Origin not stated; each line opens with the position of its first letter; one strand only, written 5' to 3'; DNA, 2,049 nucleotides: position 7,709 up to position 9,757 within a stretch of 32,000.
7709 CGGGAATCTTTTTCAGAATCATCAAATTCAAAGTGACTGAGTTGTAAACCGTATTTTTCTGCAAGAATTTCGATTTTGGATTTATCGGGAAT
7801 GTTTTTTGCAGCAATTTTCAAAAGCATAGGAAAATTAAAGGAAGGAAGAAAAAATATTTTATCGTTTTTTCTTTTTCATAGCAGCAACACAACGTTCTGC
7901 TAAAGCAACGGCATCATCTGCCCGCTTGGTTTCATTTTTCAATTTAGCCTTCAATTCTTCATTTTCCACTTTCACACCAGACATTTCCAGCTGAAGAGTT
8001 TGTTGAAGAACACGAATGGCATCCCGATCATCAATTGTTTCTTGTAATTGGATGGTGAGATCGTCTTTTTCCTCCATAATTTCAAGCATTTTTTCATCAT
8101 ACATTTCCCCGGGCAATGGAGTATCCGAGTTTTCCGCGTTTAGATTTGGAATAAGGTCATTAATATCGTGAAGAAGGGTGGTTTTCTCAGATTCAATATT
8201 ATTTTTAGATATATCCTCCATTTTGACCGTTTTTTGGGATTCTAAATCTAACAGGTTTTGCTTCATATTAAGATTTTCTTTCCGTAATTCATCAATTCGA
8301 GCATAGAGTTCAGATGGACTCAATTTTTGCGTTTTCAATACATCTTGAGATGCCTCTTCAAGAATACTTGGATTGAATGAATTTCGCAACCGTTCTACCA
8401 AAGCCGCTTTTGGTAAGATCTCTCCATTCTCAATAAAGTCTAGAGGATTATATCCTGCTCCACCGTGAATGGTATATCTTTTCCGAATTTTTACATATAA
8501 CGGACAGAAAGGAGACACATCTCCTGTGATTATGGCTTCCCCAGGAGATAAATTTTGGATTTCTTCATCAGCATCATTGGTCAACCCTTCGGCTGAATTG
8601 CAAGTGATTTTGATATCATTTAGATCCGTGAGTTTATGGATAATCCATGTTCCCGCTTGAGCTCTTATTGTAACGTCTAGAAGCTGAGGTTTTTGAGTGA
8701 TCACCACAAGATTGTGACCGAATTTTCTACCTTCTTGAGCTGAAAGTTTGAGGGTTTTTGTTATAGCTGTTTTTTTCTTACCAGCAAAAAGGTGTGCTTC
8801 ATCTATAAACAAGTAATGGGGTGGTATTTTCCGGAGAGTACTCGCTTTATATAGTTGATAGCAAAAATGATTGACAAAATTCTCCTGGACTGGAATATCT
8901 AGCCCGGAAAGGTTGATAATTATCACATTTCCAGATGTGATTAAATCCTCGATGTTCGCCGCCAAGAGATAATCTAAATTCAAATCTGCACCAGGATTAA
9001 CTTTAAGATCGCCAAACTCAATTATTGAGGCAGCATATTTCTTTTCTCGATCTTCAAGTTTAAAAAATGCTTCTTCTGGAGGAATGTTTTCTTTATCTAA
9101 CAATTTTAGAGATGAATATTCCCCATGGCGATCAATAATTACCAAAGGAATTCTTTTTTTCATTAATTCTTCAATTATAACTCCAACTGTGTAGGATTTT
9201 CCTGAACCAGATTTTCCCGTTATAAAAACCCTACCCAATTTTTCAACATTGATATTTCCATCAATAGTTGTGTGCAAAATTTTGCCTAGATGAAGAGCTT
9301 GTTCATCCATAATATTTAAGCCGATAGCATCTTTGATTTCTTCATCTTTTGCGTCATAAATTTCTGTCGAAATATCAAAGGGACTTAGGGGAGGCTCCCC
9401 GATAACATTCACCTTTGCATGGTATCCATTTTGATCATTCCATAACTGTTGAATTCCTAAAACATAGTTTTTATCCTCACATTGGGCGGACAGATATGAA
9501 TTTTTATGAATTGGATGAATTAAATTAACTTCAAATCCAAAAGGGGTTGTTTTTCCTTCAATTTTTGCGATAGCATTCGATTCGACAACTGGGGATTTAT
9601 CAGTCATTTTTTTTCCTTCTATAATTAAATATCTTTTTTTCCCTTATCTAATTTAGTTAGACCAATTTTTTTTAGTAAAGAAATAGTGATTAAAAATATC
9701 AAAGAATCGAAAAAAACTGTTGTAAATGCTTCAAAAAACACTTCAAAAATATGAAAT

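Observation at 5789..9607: HerA-like ATPase / ORFan / Mre11-like phosphoesterase module lacking Rad50 and NurA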

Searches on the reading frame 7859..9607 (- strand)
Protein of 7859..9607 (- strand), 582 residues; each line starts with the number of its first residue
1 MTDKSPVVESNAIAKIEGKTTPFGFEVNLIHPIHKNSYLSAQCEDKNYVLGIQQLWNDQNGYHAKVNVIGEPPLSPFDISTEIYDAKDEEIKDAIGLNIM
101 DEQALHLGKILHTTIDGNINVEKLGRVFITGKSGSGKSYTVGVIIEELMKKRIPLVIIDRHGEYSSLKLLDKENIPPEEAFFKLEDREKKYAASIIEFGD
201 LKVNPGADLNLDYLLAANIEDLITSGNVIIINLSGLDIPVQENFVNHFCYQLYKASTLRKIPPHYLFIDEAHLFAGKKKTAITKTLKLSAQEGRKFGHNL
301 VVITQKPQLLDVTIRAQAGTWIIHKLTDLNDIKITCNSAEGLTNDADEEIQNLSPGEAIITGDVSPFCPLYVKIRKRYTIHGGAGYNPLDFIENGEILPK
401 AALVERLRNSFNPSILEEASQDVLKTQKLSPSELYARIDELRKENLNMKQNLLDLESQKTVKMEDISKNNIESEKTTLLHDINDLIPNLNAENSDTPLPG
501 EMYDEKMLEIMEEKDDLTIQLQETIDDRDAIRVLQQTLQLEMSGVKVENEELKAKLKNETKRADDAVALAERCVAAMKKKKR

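Call 3: search_protein_families(library=pfam, proteins=[window:7859-9607:-], max_evalue=0.1)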
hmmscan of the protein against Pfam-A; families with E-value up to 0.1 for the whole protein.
window:7859-9607:- (582 aa): 14 families
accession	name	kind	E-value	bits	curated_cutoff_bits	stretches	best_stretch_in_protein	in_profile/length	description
PF01935.23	DUF87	-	1.3e-16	61.8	23.2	1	106-179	2-69/220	Helicase HerA, central domain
PF05707.18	Zot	-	7.1e-05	22.8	20.3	1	219-319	22-140/197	Zonular occludens toxin (Zot)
PF05872.18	HerA_C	-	0.00011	21.4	22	0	264-361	259-362/502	Helicase HerA-like C-terminal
PF12846.13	AAA_10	-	0.00018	21.1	27.5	1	124-190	21-85/362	AAA-like domain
PF19044.6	P-loop_TraG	-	0.0019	17.4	25.8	1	127-167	32-72/413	TraG P-loop domain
PF13191.12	AAA_16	-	0.0021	19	32.6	1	125-291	25-161/167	AAA ATPase domain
PF13401.12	AAA_22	-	0.0043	17.8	27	0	127-167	8-48/130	AAA domain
PF10412.15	TrwB_AAD_bind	-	0.0046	16.3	20.5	1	125-165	16-56/387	Type IV secretion-system coupling protein DNA-binding domain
PF00004.35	AAA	-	0.0047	17.8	21.2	0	227-315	25-119/131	ATPase family associated with various cellular activities (AAA)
PF04851.21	ResIII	-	0.0053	17.1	22.5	1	122-286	21-150/164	Type III restriction enzyme, res subunit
PF20720.3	nSTAND3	-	0.02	15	27.2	1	122-163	15-56/155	Novel STAND NTPase 3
PF03266.21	NTPase_1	-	0.052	13.8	23.9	0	126-152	1-27/168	NTPase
PF13555.12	AAA_29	-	0.068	13.4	27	0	119-138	17-36/61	P-loop containing region of AAA domain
PF00005.33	ABC_tran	-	0.079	14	25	0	119-149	6-36/137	ABC transporter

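Call 4: search_protein_families(library=padloc, proteins=[window:7859-9607:-], max_evalue=0.1)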
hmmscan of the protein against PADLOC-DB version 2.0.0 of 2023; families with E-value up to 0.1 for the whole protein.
window:7859-9607:- (582 aa): 15 families
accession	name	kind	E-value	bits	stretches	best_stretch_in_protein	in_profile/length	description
PDLC04105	HerA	-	1.3e-29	101.3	2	224-376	377-537/576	-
PDLC04103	HerA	-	5.8e-27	92.3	2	226-376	399-558/579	-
PDLC04140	mad8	-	1.2e-23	82.2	1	118-363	21-289/314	mads_8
PDLC04102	HerA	-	2.2e-20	70.5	2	220-376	459-621/654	-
PDLC04100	HerA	-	5.2e-18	63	2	248-364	426-546/580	-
PDLC02185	HerA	-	4.4e-17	60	2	245-366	429-554/585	-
PDLC04097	HerA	-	6.6e-17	59.4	2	263-377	474-595/618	-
PDLC04106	HerA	-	1.2e-15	55.1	2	257-375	505-629/667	-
PDLC01055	HerA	-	2.5e-12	44.4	2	218-377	374-527/532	Type III coevolved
PDLC04098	HerA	-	2.6e-11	40.8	1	227-375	485-647/686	-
PDLC04104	HerA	-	5.9e-11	39.7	1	239-374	196-336/379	-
PDLC02188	HerA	-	5.9e-09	33.3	1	263-375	428-543/578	-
PDLC04101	HerA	-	2.7e-08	31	1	89-169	130-216/400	-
PDLC04107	HerA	-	3.1e-08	31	1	94-168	136-214/306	-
PDLC04099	HerA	-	6.1e-08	30.2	1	82-167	121-213/214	-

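Call 5: search_protein_families(library=ncbifam, proteins=[window:7859-9607:-], max_evalue=0.1)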
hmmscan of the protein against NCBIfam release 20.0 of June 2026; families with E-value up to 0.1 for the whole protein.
window:7859-9607:- (582 aa): 12 families
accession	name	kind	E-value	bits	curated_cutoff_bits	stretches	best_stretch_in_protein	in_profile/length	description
NF040937.1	HerA_Thermprot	equivalog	2.3e-32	112.1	800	2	214-377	295-464/487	DNA double-strand break repair helicase HerA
NF040819.1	helicase_HerA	equivalog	6e-20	71.3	970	2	263-385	403-525/561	DNA double-strand break repair helicase HerA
NF042943.1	HerA_antiphage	equivalog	6.1e-17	61.4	800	2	244-364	416-540/566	anti-phage-associated helicase HerA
NF053655.1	CedD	equivalog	4.8e-14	51.9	600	2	106-175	200-270/527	DNA-translocating ATPase CedD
NF045975.1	VirB4_plasma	equivalog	1e-08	33.4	590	2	127-168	518-559/894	Mbov_0397 family ICE element conjugal transfer ATPase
NF042944.1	HerA_antiphage_2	equivalog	8e-08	31.5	850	1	259-375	424-543/576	anti-phage-associated helicase HerA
TIGR02746.1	TraC-F-type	equivalog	0.00018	19.6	567.05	1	244-306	625-684/800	type IV secretion system protein TraC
NF005992.0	PRK08116.1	subfamily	0.00043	19.5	189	1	123-159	114-149/269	hypothetical protein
NF033849.1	ser_rich_anae_1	subfamily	0.00087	16.7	650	1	218-335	966-1099/1163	serine-rich protein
TIGR01420.1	pilT_fam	subfamily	0.003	16.8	319.1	1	95-152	98-150/343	PilT/PilU family type 4a pilus ATPase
TIGR00929.1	VirB4_CagE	subfamily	0.0071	14.6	643.1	1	123-162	436-476/792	VirB4 family type IV secretion/conjugal transfer ATPase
NF008666.0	PRK11667.1-4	equivalog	0.023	14.8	201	1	41-75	99-133/153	hypothetical protein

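Call 10: search_solved_structures(query=window:7859-9607:-, max_evalue=0.01)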
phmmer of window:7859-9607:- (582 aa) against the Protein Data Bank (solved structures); distinct sequences matched with E-value up to 0.01: 8.
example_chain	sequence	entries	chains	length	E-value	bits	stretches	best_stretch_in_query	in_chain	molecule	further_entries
4d2i_A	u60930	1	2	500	2.2e-23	86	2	213-374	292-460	HERA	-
9x1l_A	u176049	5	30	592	3.2e-16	62.4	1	262-393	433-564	DNA helicase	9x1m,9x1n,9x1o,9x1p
9c1m_M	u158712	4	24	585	2.6e-11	46.2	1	241-374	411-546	ATP-binding protein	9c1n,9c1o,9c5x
8xau_A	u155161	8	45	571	3.1e-10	42.6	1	255-376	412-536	ATP-binding protein | HerA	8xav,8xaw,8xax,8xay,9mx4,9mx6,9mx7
8wiv_A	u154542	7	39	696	4.8e-10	42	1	228-363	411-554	Helicase HerA central domain-containing protein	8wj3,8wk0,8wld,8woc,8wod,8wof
8yho_A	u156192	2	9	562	7.2e-09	38.1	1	263-378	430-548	DUF87 domain-containing protein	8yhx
8ziq_M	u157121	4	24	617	4.6e-07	32.2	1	223-369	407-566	HerA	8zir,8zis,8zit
8j4u_M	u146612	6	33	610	4.8e-07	32.1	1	244-364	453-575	Nucleoside triphosphate hydrolase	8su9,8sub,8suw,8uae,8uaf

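Call 14: find_homologous_proteins(query=window:7859-9607:-, max_evalue=0.00001)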
Query window:7859-9607:- (582 aa): 623 proteins with E <= 0.00001 among 8000 candidates; the best 120 are listed.
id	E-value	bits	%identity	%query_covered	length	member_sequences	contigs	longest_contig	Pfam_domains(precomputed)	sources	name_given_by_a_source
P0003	0.0e+0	1289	100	100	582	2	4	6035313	PF01935.24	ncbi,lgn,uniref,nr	ncbi:hypothetical protein NEF87_003269 [Candidatus Lokiarchaeum ossiferum]|uniref:Helicase HerA cent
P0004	0.0e+0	1131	87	100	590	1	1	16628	PF01935.24,PF05872.19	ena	-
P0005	8.6e-227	772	63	99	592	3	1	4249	PF01935.24,PF05872.19,PF12846.14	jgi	-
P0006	7.9e-219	746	60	98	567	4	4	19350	PF01935.24,PF05707.19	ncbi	ncbi:MAG: helicase HerA domain-containing protein [Promethearchaeota archaeon]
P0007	9.2e-219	746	61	98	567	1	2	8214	PF01935.24,PF12846.14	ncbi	ncbi:MAG: ATP-binding protein [Promethearchaeota archaeon]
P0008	6.4e-216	736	61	98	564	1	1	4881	PF01935.24,PF05707.19,PF12846.14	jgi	-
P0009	3.2e-215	734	61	98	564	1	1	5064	PF01935.24,PF05707.19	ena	-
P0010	3.3e-213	728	61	98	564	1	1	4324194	PF01935.24,PF05707.19,PF12846.14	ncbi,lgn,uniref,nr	ncbi:DUF87 domain-containing protein [Promethearchaeum syntrophicum]|uniref:DUF87 domain-containing 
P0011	5.1e-209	714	57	98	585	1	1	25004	PF01935.24,PF05707.19,PF05872.19,PF12846.14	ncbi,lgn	-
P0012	3.4e-205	701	56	98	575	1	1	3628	PF01935.24,PF05707.19,PF05872.19,PF12846.14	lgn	-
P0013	3.4e-205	701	56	98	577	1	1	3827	PF01935.24,PF05707.19,PF05872.19,PF12846.14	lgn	-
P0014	1.1e-194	666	56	97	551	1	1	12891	PF01935.24,PF05707.19,PF05872.19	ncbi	-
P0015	8.9e-191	653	55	98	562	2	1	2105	PF01935.24,PF05707.19,PF05872.19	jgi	-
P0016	6.2e-189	647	53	99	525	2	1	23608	PF01935.24,PF05872.19,PF12846.14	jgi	jgi:DNA helicase HerA-like ATPase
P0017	2.8e-187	642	52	100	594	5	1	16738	PF01935.24,PF05872.19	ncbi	-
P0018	4.6e-187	641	53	98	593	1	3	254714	PF01935.24,PF05872.19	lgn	-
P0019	6.8e-181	621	52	98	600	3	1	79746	PF10412.16,PF01935.24,PF05872.19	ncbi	ncbi:helicase HerA-like domain-containing protein [Candidatus Harpocratesius sp.]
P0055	6.1e-112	393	39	98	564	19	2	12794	PF25026.2,PF01935.24,PF24918.2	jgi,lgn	jgi:hypothetical protein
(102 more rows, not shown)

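Call 18: find_encoding_contigs(protein=P0010, flank=8000, max_places=2)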
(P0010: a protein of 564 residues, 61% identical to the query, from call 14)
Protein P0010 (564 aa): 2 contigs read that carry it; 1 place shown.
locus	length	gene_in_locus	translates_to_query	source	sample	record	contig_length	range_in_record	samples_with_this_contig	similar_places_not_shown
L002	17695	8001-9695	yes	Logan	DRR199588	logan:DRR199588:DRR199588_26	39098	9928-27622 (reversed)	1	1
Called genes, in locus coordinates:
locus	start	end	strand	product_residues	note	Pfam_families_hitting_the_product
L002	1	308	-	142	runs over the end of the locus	-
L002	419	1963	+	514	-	PF00370:FGGY_N, PF02782:FGGY_C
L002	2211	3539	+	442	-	PF04389:Peptidase_M28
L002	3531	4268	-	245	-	PF00149:Metallophos, PF12850:Metallophos_2, PF14582:Metallophos_3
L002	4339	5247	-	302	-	PF01656:CbiA, PF02374:ArsA_ATPase (weak), PF09140:MipZ (weak), PF10609:ParA, PF13614:AAA_31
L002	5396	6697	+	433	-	PF02040:ArsB, PF03600:CitMHS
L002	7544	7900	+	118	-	PF01402:RHH_1 (weak)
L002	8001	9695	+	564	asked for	PF01935:DUF87, PF05707:Zot (faint), PF12846:AAA_10 (faint)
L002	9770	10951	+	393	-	PF00149:Metallophos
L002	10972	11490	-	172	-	-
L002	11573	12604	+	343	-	PF00498:FHA (weak)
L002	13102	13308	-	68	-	PF00808:CBFD_NFYB_HMF, PF00125:Histone (weak)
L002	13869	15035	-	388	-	PF13535:ATP-grasp_4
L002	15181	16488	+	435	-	PF00004:AAA (faint), PF07726:AAA_3 (weak), PF07728:AAA_5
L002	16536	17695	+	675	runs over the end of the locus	-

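Call 19: find_encoding_contigs(protein=P0019, flank=8000, max_places=2)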
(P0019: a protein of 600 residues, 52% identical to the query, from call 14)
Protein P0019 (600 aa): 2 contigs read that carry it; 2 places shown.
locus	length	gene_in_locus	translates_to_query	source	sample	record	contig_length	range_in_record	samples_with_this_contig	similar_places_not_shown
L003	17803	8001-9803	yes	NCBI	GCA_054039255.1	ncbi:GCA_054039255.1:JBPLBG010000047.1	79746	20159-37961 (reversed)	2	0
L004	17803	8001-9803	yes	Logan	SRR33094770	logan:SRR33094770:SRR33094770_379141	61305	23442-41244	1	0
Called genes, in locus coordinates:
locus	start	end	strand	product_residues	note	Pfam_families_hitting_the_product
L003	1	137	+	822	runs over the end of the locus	PF02687:FtsX, PF12704:MacB_PCD, PF02687:FtsX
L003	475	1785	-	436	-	PF04389:Peptidase_M28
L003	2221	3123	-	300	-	PF10609:ParA, PF13614:AAA_31 (weak), PF00142:Fer4_NifH (faint), PF01656:CbiA, PF02374:ArsA_ATPase (weak), PF09140:MipZ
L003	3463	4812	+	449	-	PF03600:CitMHS, PF02040:ArsB, PF03600:CitMHS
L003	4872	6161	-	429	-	PF02040:ArsB, PF03600:CitMHS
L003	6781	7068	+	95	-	-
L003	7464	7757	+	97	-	PF01402:RHH_1, PF17723:RHH_8 (weak)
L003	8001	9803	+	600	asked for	PF10412:TrwB_AAD_bind (faint), PF01935:DUF87, PF05872:HerA_C (faint)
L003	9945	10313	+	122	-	-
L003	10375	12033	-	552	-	PF00149:Metallophos, PF12850:Metallophos_2 (weak)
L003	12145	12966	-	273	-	PF00378:ECH_1, PF16113:ECH_2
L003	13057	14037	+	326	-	-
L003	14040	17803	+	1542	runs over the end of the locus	-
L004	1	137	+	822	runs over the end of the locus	PF02687:FtsX, PF12704:MacB_PCD, PF02687:FtsX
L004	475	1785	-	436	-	PF04389:Peptidase_M28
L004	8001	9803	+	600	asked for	PF10412:TrwB_AAD_bind (faint), PF01935:DUF87, PF05872:HerA_C (faint)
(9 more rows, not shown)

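Call 21: find_related_loci(query=A2, collection=genome_contigs, flank=10000)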
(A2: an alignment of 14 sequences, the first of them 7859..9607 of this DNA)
Query A2 (582 aa) in genome_contigs; peptide patterns used: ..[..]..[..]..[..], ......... (x = any residue, [..] = any of these).
599 stretches matched a pattern (row limit reached: there are more); 332 encode a relative of the query (tblastn E <= 1e-3); the best 80 are kept; 80 distinct loci.
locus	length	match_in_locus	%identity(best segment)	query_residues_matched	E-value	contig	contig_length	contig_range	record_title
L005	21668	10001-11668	61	12-581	0e+0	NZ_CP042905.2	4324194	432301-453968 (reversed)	Promethearchaeum syntrophicum strain MK-D1 chromosome, complete genome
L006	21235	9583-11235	55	12-582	0e+0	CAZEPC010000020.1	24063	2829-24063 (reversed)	MAG TPA_asm: uncultured archaeon isolate binchicken_co13_463 genome assembly, contig: NODE_2715_length_24063_cov_5.04390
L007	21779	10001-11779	52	10-582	0e+0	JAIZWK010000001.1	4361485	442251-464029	MAG: Candidatus Harpocratesius repetitus isolate FW102 FWG169_LokiFW102v12_contig001_4361485bp, whole genome shotgun seq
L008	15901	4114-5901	50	13-582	0e+0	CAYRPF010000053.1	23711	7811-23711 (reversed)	MAG TPA_asm: uncultured archaeon isolate binchicken_co256_1 genome assembly, contig: NODE_3942_length_23711_cov_7.841182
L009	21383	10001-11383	46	11-472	9e-129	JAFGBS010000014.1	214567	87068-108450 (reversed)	MAG: Promethearchaeota archaeon isolate Zod_Metabat.1044 k87_4947491, whole genome shotgun sequence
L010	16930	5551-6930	46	11-471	1e-127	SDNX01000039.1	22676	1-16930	MAG: Promethearchaeota archaeon isolate AMARA_1 AMARA-sed17-5292, whole genome shotgun sequence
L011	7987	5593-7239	40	13-582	7e-124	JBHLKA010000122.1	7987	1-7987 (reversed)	MAG: Candidatus Hodarchaeota archaeon isolate DZ1B.205 DZ1B.205@35465, whole genome shotgun sequence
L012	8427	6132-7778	40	13-582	1e-121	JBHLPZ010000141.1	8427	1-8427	MAG: Candidatus Odinarchaeota archaeon isolate H3B.4 H3B.4@19622, whole genome shotgun sequence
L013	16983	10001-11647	40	13-582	3e-120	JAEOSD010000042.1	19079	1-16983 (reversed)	MAG: Promethearchaeota archaeon isolate Yap2000.bin6.138 contig-145_2773, whole genome shotgun sequence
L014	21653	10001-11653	39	9-580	1e-119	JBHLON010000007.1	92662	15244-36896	MAG: Promethearchaeota archaeon isolate DZ3M.354 DZ3M.354@497, whole genome shotgun sequence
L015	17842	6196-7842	40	13-582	8e-119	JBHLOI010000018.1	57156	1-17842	MAG: Promethearchaeota archaeon isolate DZ3M.320 DZ3M.320@1351, whole genome shotgun sequence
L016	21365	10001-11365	45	13-459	1e-118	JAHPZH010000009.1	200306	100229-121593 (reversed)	MAG: Candidatus Helarchaeota archaeon isolate LW55_61 NODE_75_length_200306_cov_16.336812, whole genome shotgun sequence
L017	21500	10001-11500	42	49-582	9e-118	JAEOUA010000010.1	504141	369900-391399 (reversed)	MAG: Promethearchaeota archaeon isolate YT6_002 k127_64609212, whole genome shotgun sequence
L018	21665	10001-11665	40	8-582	2e-117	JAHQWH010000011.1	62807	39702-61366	MAG: Promethearchaeia archaeon isolate ABR02 NODE_117_length_62807_cov_72, whole genome shotgun sequence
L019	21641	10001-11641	38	9-581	2e-117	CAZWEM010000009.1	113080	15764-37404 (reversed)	MAG TPA_asm: uncultured archaeon isolate binchicken_co94_320 genome assembly, contig: NODE_120_length_113080_cov_7.53956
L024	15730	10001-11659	38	9-582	1e-115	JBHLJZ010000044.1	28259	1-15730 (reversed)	MAG: Candidatus Hodarchaeota archaeon isolate DZ1B.201 DZ1B.201@3918, whole genome shotgun sequence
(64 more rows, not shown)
